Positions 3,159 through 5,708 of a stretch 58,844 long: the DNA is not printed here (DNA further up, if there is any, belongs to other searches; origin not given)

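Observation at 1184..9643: Five-gene ORFan operon (385/64/210/750/~1360 aa) with no recognisable domains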

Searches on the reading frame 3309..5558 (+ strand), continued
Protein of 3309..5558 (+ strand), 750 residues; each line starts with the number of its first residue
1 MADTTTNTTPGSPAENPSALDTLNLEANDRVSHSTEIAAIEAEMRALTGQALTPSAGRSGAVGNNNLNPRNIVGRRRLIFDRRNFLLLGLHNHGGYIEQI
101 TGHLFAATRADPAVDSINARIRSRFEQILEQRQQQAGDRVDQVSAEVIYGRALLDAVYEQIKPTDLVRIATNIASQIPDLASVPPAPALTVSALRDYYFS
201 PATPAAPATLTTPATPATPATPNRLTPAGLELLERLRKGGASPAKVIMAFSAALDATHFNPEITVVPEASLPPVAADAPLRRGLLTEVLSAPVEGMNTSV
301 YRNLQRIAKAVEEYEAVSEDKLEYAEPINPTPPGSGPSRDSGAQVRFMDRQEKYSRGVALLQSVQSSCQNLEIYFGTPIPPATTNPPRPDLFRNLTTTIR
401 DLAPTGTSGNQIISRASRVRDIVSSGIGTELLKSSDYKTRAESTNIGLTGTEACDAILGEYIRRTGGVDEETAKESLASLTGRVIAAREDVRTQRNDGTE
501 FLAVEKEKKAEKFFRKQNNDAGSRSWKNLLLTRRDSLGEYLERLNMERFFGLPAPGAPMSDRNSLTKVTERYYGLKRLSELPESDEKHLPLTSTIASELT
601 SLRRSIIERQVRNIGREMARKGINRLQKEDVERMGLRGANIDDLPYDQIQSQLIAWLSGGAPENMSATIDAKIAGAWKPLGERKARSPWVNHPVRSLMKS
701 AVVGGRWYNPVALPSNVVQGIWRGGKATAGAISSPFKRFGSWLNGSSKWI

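Call 61: find_encoding_contigs(protein=P0017, flank=10000, max_places=2)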
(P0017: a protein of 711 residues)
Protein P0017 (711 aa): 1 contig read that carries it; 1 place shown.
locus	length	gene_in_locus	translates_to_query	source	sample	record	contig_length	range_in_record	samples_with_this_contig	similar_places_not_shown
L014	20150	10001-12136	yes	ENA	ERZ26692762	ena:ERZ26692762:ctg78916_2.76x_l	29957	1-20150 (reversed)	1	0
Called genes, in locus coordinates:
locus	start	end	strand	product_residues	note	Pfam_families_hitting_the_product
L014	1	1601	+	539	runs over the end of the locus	-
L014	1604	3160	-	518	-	PF12072:RNase_Y_N, PF00013:KH_1 (weak), PF01966:HD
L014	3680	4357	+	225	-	PF00932:LTD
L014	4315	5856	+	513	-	PF00801:PKD (weak), PF18911:PKD_4, PF00932:LTD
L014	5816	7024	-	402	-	-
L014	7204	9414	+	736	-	-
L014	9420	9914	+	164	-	-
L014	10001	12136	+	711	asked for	-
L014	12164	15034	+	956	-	-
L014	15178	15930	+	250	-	-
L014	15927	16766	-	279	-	-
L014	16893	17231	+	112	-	-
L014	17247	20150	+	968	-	?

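Call 62: find_encoding_contigs(protein=P0026, flank=10000, max_places=2)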
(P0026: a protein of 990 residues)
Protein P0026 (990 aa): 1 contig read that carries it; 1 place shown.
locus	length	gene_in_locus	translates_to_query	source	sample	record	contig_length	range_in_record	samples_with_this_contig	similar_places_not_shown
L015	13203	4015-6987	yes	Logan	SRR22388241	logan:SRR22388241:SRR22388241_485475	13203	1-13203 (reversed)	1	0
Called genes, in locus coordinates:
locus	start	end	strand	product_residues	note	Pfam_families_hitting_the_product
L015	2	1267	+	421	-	?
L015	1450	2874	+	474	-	-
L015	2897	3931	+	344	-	-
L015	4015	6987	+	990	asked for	-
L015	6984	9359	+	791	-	-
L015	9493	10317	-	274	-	-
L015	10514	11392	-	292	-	-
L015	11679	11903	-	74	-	-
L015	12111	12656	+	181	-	PF10543:ORF6N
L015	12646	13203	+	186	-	?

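Call 66: predict_structure(alignment_id=A6)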
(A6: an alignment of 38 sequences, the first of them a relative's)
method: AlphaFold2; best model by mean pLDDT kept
length: 750 residues; sequences in the alignment: 38
mean_pLDDT: 82.7   pTM: 0.78
mean pLDDT of the five models: 82.7, 80.9, 80.8, 79.5, 79.2
residues with pLDDT >= 90: 409; 70-90: 175; 50-70: 89; < 50: 77
segments of 3 or more residues with pLDDT < 50: 1-8, 11-23, 55-57, 87-92, 639-642, 704-734, 745-750
pLDDT, mean of each block of 10 residues (from residue 1): 42 45 57 87 91 54 78 69 50 78 88 91 94 74 81 94 95 90 55 88 80 73 93 93 95 94 88 89 95 90 98 98 95 65 92 98 98 92 83 96 91 97 97 97 87 95 94 91 88 91 97 95 71 87 97 91 91 98 97 97 93 81 72 63 70 92 94 97 88 72 49 43 42 51 51
secondary structure, 60 per line:
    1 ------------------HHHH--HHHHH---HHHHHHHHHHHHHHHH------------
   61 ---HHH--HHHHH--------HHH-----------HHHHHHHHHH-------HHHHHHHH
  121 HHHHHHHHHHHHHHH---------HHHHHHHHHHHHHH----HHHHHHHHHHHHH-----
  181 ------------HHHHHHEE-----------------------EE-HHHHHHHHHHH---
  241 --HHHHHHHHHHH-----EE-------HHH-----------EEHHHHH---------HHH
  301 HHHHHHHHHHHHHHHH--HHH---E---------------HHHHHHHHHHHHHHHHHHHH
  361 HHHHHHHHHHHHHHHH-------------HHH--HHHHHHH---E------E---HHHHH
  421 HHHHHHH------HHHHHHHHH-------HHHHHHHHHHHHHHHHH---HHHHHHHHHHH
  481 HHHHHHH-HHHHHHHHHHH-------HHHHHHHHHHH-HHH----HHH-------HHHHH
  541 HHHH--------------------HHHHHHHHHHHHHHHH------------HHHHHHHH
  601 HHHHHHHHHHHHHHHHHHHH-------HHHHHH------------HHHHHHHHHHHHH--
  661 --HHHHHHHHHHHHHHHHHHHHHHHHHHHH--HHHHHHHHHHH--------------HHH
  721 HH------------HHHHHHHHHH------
elements in order (helices of 4 or more, strands of 3 or more residues): H19-22 H25-29 H33-48 H69-73 H96-105 H113-135 H145-158 H163-175 H193-198 H227-237 H243-253 H284-288 H298-316 H341-376 H395-401 H416-427 H434-442 H450-466 H470-487 H489-499 H507-517 H536-544 H565-580 H593-620 H628-633 H646-658 H663-690 H693-703 H718-722 H735-744
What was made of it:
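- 3309..5561 (+): Gene D (750 aa): an all-alpha protein of unmatched fold and the conserved core of the module. AlphaFold2 with a 38-sequence alignment gives pLDDT 82.7 and pTM 0.78 (call 66).
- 5418..5558 (+): D's C-terminal tail (residues 704-750): basic, aromatic, low model confidence. It is the candidate membrane-binding segment, and a recombination breakpoint lies here. pLDDT is below 50 for residues 704-734 (call 66).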

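Call 70: fold_search(model_id=the predicted structure, library=pdb)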
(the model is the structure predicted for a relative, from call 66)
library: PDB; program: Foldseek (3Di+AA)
matches with E <= 10: 91; with E <= 0.001: 0
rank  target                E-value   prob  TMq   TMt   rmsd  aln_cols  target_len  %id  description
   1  3w5k_A                5.0e-01  0.05  0.09  0.08  30.1       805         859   10  Crystal structure of Snail1 and importin beta complex (released 2014-03-05)
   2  9g8j_D                5.5e-01  0.03  0.07  0.08  38.0       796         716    9  Structure of K+-dependent Na+-PPase from Thermotoga maritima in complex with zoledronate (released 2025-06-04)
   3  6kwy_c                9.9e-01  0.04  0.10  0.05  33.5       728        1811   10  human PA200-20S complex (released 2020-04-01)
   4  8b24_A                9.9e-01  0.02  0.06  0.07  40.7       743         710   10  Time-resolved structure of K+-dependent Na+-PPase from Thermotoga maritima 3600-seconds post reaction initiation with  (released 2024-01-17)
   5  6kwx                  1.1e+00  0.03  0.10  0.06  33.5       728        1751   10  cryo-EM structure of human PA200 (released 2020-04-01)
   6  7zke_E                1.2e+00  0.04  0.09  0.06  27.0       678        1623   11  Mot1:TBP:DNA - pre-hydrolysis state (released 2023-04-26)
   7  3gjx_A                1.2e+00  0.02  0.07  0.05  33.6       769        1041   10  Crystal Structure of the Nuclear Export Complex CRM1-Snurportin1-RanGTP (released 2009-05-26)
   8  1b8f                  1.4e+00  0.03  0.09  0.11  33.6       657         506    9  Histidine ammonia-lyase (HAL) from Pseudomonas putida (released 1999-05-06)
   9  3obv_E                1.6e+00  0.08  0.07  0.11  28.8       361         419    9  Autoinhibited Formin mDia1 Structure (released 2010-11-24)
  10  9g8j_A                1.6e+00  0.02  0.08  0.08  37.7       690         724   10  Structure of K+-dependent Na+-PPase from Thermotoga maritima in complex with zoledronate (released 2025-06-04)
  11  8gym_N5               1.7e+00  0.02  0.06  0.07  36.3       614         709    9  Cryo-EM structure of Tetrahymena thermophila respiratory mega-complex MC IV2+(I+III2+II)2 (released 2023-06-14)
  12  4av3_B                1.7e+00  0.02  0.08  0.08  37.3       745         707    8  Crystal structure of Thermotoga Maritima sodium pumping membrane integral pyrophosphatase with metal ions in active si (released 2012-08-08)
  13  7k36_I                1.8e+00  0.02  0.07  0.09  39.1       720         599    8  Cryo-EM structure of STRIPAK complex (released 2021-03-10)
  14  4fdd_A                2.0e+00  0.01  0.06  0.07  31.5       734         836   11  Crystal structure of KAP beta2-PY-NLS (released 2012-07-18)
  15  2xwu_B                2.0e+00  0.02  0.09  0.08  33.8       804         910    9  CRYSTAL STRUCTURE OF IMPORTIN 13 - UBC9 COMPLEX (released 2010-12-29)
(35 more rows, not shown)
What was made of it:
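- Tried and rejected: They vanished with the confident model (call 70).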

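Call 74: fold_search(model_id=the predicted structure, library=viral)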
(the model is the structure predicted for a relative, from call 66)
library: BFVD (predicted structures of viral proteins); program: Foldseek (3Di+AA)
matches with E <= 10: 145; with E <= 0.001: 0
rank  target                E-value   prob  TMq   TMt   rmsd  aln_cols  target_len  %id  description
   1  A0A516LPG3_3          4.8e-01  0.03  0.08  0.06  38.8       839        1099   10  (no name in the UniProt tables at hand)
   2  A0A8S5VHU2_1          5.7e-01  0.06  0.08  0.06  34.8       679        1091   12  Tail tape measure [Siphoviridae sp. cthu813]
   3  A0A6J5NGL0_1          5.7e-01  0.05  0.10  0.10  33.7       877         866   15  Large polyvalent protein associated domain-containing protein [uncultured Caudovirales phage]
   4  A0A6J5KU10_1          5.9e-01  0.04  0.09  0.08  31.0       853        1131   10  Uncharacterized protein [uncultured Caudovirales phage]
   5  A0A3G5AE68            7.0e-01  0.08  0.07  0.12  20.9       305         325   13  Uncharacterized protein [Hyperionvirus sp.]
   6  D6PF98                7.0e-01  0.04  0.11  0.09  24.1       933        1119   10  (no name in the UniProt tables at hand)
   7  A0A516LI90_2          1.1e+00  0.03  0.08  0.05  31.8       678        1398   11  (no name in the UniProt tables at hand)
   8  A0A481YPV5            1.1e+00  0.02  0.07  0.07  42.6       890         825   10  NADAR domain protein [Iridovirus LCIVAC01]
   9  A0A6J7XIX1            1.2e+00  0.02  0.07  0.07  35.2       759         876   10  Structural protein [uncultured Caudovirales phage]
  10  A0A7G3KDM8            1.3e+00  0.03  0.08  0.09  46.0       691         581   13  Tail tape measure protein [Enterobacter phage vB_EhoM-IME523]
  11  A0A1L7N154            1.4e+00  0.05  0.09  0.12  24.4       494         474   11  Uncharacterized protein [Ralstonia phage RP12]
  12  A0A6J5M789            1.5e+00  0.05  0.08  0.08  37.0       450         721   13  Uncharacterized protein [uncultured Caudovirales phage]
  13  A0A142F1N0            1.5e+00  0.03  0.06  0.04  47.6       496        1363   12  Tail tape measure protein-like protein [Bacillus phage Mgbh1]
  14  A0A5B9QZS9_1          1.6e+00  0.04  0.07  0.06  34.6       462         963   11  Major viral transcription factor [Cacatuid alphaherpesvirus 2]
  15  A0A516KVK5            1.6e+00  0.02  0.08  0.06  28.9       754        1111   10  (no name in the UniProt tables at hand)
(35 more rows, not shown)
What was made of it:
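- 3309..5561 (+): Foldseek best E is 0.5 in PDB and 0.48 in BFVD, with TM below 0.12 (calls 70, 74).
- On Phage-derived structural or tail modules: The best BFVD Foldseek E-value is 0.48 (call 74).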

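Call 88: search_protein_families(library=pfam, proteins=[L014:12164-15031:+, L015:6984-9356:+, L004:4484-7573:+, L015:4015-6984:+], max_evalue=0.01)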
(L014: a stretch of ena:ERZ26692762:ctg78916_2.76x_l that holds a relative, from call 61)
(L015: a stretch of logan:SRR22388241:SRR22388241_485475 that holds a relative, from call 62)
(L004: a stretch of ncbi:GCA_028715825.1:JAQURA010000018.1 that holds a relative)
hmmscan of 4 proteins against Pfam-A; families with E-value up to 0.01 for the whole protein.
L014:12164-15031:+ (956 aa): 0 families

L015:6984-9356:+ (791 aa): 0 families

L004:4484-7573:+ (1030 aa): 0 families

L015:4015-6984:+ (990 aa): 0 families

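Call 99: search_solved_structures(query=A6, max_evalue=10)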
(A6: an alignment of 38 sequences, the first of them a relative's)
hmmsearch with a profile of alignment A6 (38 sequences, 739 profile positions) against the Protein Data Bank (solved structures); distinct sequences matched with E-value up to 10: 28.
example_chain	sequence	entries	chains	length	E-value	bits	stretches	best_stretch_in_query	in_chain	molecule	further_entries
7ntf_A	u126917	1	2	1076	0.094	14.7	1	268-387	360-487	Isoform 1 of UDP-N-acetylglucosamine--peptide N-acetylglucosaminyltransferase 110 kDa subu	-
5lvv_A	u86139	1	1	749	0.11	14.5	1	273-387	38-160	UDP-N-acetylglucosamine--peptide N-acetylglucosaminyltransferase 110 kDa subunit,UDP-N-ace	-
8cm9_A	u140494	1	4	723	0.12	14.4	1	273-387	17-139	UDP-N-acetylglucosamine--peptide N-acetylglucosaminyltransferase 110 kDa subunit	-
6tka_AAA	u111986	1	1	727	0.13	14.3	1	274-387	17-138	UDP-N-acetylglucosamine--peptide N-acetylglucosaminyltransferase 110 kDa subunit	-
3pe3_A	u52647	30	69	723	0.13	14.3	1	274-387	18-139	UDP-N-acetylglucosamine--peptide N-acetylglucosaminyltransferase 110 kDa subunit | UDP-N-ACETYLGLUCOSAMINE--PEPTIDE N-ACETYLGLUCOSAMINYL TRANSFERASE 110 KDA SUB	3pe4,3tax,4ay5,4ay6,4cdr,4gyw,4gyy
6ibo_A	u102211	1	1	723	0.13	14.3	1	274-387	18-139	UDP-N-acetylglucosamine--peptide N-acetylglucosaminyltransferase 110 kDa subunit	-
6q4m_A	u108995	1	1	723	0.13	14.3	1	274-387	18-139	UDP-N-acetylglucosamine--peptide N-acetylglucosaminyltransferase 110 kDa subunit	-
5lwv_A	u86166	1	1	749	0.13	14.3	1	273-387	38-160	Host cell factor 1,UDP-N-acetylglucosamine--peptide N-acetylglucosaminyltransferase 110 kD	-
5hgv_A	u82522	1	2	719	0.13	14.3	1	274-387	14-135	UDP-N-acetylglucosamine--peptide N-acetylglucosaminyltransferase 110 kDa subunit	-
5nps_A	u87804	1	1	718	0.13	14.3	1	274-387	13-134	UDP-N-acetylglucosamine--peptide N-acetylglucosaminyltransferase 110 kDa subunit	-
7yeh_B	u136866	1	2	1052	0.13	14.2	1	268-387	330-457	UDP-N-acetylglucosamine--peptide N-acetylglucosaminyltransferase 110 kDa subunit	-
7yea_A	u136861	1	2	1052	0.14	14.2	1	268-387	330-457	UDP-N-acetylglucosamine--peptide N-acetylglucosaminyltransferase 110 kDa subunit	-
5npr_A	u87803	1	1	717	0.14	14.2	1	274-387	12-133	UDP-N-acetylglucosamine--peptide N-acetylglucosaminyltransferase 110 kDa subunit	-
3g67_A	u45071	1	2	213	0.16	14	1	250-390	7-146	Methyl-accepting chemotaxis protein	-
7ki4_A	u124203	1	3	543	0.16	14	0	288-339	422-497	Fusion glycoprotein F0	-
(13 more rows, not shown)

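Call 108: search_dna_similar(query=window:3309-5558:+, collection=phages, mode=protein, max_evalue=0.001, max_rows=5)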
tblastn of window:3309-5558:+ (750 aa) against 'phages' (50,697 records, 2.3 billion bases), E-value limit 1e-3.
No match.

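Call 111: find_related_loci(query=A5, collection=viral_contigs, flank=5000)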
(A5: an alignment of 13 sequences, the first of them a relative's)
Query A5 (750 aa) in viral_contigs; peptide patterns used: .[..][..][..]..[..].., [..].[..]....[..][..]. (x = any residue, [..] = any of these).
41 stretches matched a pattern, but none encodes a relative of the query by tblastn (E <= 1e-3).
